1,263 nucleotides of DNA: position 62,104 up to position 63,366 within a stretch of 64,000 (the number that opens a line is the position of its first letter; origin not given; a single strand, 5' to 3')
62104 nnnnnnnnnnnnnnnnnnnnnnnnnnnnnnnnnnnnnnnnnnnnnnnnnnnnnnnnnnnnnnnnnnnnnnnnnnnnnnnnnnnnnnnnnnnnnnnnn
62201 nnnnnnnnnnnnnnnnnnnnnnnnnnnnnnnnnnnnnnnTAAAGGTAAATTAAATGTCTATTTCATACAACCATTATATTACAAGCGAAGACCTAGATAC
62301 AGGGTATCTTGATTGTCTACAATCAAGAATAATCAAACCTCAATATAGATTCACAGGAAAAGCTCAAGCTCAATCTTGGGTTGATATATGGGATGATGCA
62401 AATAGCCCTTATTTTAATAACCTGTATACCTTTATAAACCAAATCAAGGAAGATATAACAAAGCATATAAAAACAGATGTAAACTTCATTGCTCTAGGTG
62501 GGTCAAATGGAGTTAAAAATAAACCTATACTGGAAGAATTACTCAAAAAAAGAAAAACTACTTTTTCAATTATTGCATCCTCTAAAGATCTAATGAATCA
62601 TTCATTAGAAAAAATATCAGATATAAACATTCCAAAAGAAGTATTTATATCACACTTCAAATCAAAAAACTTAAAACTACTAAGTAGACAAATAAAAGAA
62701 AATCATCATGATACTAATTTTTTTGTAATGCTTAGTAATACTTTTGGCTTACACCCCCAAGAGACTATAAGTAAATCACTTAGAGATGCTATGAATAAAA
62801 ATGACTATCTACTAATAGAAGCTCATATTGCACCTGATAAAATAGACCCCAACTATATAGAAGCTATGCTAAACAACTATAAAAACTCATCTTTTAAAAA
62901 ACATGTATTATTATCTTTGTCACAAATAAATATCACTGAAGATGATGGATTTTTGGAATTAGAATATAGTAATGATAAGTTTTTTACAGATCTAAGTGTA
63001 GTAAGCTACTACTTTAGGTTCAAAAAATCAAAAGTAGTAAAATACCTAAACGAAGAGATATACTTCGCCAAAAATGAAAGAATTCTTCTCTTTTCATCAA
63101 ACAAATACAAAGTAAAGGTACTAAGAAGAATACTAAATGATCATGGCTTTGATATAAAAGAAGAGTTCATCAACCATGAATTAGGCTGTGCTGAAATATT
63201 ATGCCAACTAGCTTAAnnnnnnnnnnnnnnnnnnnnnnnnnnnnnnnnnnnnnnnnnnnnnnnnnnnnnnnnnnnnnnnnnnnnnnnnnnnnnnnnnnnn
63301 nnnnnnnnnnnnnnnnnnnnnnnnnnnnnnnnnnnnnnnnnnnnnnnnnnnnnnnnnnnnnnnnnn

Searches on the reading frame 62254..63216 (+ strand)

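Call 44: search_protein_families(library=pfam, proteins=[window:62254-63216:+], max_evalue=0.001)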
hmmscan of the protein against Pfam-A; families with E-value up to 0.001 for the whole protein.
window:62254-63216:+ (320 aa): 1 family
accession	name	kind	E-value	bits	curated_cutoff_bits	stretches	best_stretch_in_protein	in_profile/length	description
PF10017.15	Methyltransf_33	-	6.9e-13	48.8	23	1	62-318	50-303/304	Histidine-specific methyltransferase, SAM-dependent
